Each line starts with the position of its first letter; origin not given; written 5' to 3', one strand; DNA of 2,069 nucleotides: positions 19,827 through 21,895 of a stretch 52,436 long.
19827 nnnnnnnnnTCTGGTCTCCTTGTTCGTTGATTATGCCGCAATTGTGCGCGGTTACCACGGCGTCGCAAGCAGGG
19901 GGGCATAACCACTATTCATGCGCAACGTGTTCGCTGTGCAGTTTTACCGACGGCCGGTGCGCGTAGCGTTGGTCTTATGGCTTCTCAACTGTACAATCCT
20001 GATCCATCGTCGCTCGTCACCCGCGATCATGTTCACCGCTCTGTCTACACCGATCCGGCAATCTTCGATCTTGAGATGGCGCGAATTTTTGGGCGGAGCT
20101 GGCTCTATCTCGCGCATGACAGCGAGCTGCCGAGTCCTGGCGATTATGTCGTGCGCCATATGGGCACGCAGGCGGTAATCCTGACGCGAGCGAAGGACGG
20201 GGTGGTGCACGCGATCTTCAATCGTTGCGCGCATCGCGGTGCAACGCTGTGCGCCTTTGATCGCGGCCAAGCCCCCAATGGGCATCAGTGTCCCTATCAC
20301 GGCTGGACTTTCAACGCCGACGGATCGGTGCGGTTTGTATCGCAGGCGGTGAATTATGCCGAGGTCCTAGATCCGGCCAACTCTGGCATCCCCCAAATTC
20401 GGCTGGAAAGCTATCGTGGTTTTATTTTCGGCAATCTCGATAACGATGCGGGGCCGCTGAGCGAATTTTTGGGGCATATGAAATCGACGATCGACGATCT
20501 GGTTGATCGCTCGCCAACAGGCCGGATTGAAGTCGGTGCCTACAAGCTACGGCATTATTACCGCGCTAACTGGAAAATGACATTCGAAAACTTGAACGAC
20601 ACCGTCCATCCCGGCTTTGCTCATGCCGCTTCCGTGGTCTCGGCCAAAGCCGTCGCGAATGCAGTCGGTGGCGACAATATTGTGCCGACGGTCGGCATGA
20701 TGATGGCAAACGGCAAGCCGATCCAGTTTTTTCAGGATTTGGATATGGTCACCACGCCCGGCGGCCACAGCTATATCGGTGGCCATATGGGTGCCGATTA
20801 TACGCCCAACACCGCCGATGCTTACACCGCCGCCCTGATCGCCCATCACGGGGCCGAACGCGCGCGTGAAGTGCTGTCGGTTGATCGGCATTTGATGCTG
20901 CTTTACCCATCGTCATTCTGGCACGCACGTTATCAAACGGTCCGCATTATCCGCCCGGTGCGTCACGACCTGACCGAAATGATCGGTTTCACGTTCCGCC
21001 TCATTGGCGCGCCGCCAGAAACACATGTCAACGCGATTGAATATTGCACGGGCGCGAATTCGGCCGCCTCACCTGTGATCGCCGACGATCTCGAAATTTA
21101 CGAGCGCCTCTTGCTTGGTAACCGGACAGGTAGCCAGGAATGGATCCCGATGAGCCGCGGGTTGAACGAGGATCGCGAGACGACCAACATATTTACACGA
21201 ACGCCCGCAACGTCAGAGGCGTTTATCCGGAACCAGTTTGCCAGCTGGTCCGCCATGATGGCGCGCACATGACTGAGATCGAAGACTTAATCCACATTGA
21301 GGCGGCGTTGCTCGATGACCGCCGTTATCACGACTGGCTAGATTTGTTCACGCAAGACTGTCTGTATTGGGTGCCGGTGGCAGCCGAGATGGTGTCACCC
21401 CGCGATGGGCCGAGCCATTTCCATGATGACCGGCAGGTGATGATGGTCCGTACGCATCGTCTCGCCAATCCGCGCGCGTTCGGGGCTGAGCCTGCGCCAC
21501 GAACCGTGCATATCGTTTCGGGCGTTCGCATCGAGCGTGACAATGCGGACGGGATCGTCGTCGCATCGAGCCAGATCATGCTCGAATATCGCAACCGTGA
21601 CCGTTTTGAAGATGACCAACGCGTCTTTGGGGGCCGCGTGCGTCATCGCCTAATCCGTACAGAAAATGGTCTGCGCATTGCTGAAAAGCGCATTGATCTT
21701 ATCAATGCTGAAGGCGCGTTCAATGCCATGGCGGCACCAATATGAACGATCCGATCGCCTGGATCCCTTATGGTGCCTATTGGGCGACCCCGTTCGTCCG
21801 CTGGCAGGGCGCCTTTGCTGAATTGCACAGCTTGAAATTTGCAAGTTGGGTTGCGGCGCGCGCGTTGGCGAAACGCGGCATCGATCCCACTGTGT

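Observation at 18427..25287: ipf-like cluster: BenA-type Rieske dioxygenase coupled to a thiolase and a CoA ligase, suggesting dioxygenation of an aryl-alkanoyl-CoA with thiolytic side-chain removal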

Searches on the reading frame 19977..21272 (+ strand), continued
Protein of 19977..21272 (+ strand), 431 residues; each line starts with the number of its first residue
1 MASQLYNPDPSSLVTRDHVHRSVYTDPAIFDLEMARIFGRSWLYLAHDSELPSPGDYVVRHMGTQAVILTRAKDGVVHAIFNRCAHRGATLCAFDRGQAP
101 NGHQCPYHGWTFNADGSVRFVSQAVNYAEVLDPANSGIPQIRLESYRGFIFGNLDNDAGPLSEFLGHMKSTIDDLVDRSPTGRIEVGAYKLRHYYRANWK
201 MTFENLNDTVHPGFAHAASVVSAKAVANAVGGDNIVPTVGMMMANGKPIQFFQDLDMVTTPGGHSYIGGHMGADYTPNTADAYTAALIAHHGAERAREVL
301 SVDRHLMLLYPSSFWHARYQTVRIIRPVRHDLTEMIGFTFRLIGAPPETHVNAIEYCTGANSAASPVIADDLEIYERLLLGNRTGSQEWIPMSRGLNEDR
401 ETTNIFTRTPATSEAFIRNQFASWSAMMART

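Call 89: search_protein_families(library=ncbifam, proteins=[L057:3693-5333:+, L086:5481-6992:+], max_evalue=1e-60)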
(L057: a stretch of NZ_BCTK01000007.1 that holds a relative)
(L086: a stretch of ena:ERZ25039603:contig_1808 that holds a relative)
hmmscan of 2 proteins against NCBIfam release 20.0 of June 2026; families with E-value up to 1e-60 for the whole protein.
L057:3693-5333:+ (546 aa): 8 families
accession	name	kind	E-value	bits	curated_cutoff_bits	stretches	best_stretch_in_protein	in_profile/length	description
TIGR02262.1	benz_CoA_lig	subfamily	1.5e-103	347.2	375.25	1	36-545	2-508/508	benzoate-CoA ligase family protein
NF047394.1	AcylCoAsynMbcS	equivalog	2.3e-98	330.1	850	1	30-545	5-519/525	acyl-CoA synthetase MbcS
NF004837.0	PRK06187.1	subfamily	1e-90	304.5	476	1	64-545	33-521/531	long-chain-fatty-acid--CoA ligase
NF003313.0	PRK04319.1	equivalog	9e-85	285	729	1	35-543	41-558/574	acetate--CoA ligase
NF053567.1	HBDA_AROS1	equivalog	5.2e-73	246.2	1000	1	37-545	12-518/523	3-hydroxybenzoate--CoA ligase HbdA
NF006181.0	PRK08314.1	subfamily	8.2e-72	242.2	705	0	196-538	197-546/563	long-chain-fatty-acid--CoA ligase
NF006182.0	PRK08316.1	subfamily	1.2e-70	238.5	663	1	50-544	22-515/523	fatty acyl-CoA synthetase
NF004229.0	PRK05677.1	subfamily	8.3e-64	216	879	0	184-544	188-553/563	long-chain-fatty-acid--CoA ligase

L086:5481-6992:+ (503 aa): 36 families (the best 25 are shown)
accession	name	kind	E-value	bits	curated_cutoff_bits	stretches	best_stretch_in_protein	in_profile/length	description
NF004837.0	PRK06187.1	subfamily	7.7e-129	430.3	476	1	149-501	165-522/531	long-chain-fatty-acid--CoA ligase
NF004114.0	PRK05605.1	equivalog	6.7e-111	371.4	766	1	150-499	217-567/575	long-chain-fatty-acid--CoA ligase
NF005702.0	PRK07514.1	subfamily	7.9e-104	347.8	558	1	26-501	17-500/506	malonyl-CoA synthase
NF005801.1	PRK07656.1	equivalog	6.5e-102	341.7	657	1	14-498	3-500/500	FadD3 family acyl-CoA ligase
NF005463.0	PRK07059.1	subfamily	1.6e-100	337.2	869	1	153-499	203-554/557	long-chain-fatty-acid--CoA ligase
NF005220.0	PRK06710.1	equivalog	4.2e-98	328.8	1116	1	146-497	197-549/563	long-chain-fatty-acid--CoA ligase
NF006182.0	PRK08316.1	subfamily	1.5e-97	327.2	663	1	13-500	12-516/523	fatty acyl-CoA synthetase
NF006523.0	PRK08974.1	equivalog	1.5e-94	317.1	884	1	155-501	207-553/561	long-chain-fatty-acid--CoA ligase FadD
NF006181.0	PRK08314.1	subfamily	2.8e-90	303.2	705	1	141-498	191-551/563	long-chain-fatty-acid--CoA ligase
NF004229.0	PRK05677.1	subfamily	6.1e-90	302.3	879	1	148-499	201-553/563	long-chain-fatty-acid--CoA ligase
NF009233.0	PRK12583.1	subfamily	3.6e-89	299.6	832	1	158-500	205-549/558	fatty acid CoA ligase family protein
NF004822.0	PRK06178.1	equivalog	2.2e-86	290.7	782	1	143-501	202-567/571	acyl-CoA synthetase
NF009139.0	PRK12492.1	equivalog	1.7e-84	284.3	1018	1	156-500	209-561/562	long-chain-fatty-acid--CoA ligase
NF005858.0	PRK07787.1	subfamily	3.4e-84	282.9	575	1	21-498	10-469/471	acyl-CoA synthetase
NF006572.0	PRK09088.1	equivalog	3.7e-84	283.2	696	1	21-500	10-486/491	acyl-CoA synthetase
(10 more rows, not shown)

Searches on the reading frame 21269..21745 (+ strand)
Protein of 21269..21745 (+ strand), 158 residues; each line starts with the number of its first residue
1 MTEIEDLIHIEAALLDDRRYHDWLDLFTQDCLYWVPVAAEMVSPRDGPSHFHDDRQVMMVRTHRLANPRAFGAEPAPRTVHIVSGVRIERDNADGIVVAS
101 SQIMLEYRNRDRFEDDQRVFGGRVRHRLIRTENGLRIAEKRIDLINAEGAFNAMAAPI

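Call 4: search_protein_families(library=pfam, proteins=[window:21269-21745:+], max_evalue=0.001)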
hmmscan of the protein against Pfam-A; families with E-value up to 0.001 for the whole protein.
window:21269-21745:+ (158 aa): 2 families
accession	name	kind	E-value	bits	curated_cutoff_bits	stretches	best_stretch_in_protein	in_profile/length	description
PF00866.24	Ring_hydroxyl_B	-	5.2e-27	95.1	27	1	11-146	2-139/144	Ring hydroxylating beta subunit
PF13577.12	SnoaL_4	-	5.4e-09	36.6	24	1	2-139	7-124/126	SnoaL-like domain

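Call 5: search_protein_families(library=ncbifam, proteins=[window:21269-21745:+], max_evalue=0.001)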
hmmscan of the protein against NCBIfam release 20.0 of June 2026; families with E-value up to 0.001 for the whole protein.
window:21269-21745:+ (158 aa): 5 families
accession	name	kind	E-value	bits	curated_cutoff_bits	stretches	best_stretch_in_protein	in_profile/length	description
NF007479.0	PRK10069.1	subfamily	2.4e-23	83.1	145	1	2-144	22-171/185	3-phenylpropionate/cinnamic acid dioxygenase subunit beta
NF042947.1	3PPDioc_HcaF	equivalog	3.3e-16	59.6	230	1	3-144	11-158/172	3-phenylpropionate/cinnamic acid dioxygenase subunit beta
TIGR03232.1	benzo_1_2_benB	equivalog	7.2e-12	45.5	225.55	1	4-142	1-139/155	benzoate 1,2-dioxygenase small subunit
NF041685.1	ant_diox_AndAd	equivalog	1.4e-10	41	230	1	2-142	6-140/155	anthranilate 1,2-dioxygenase small subunit AndAd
TIGR03231.1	anthran_1_2_B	equivalog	7.7e-10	39.2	213.5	1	5-147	2-144/155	anthranilate 1,2-dioxygenase small subunit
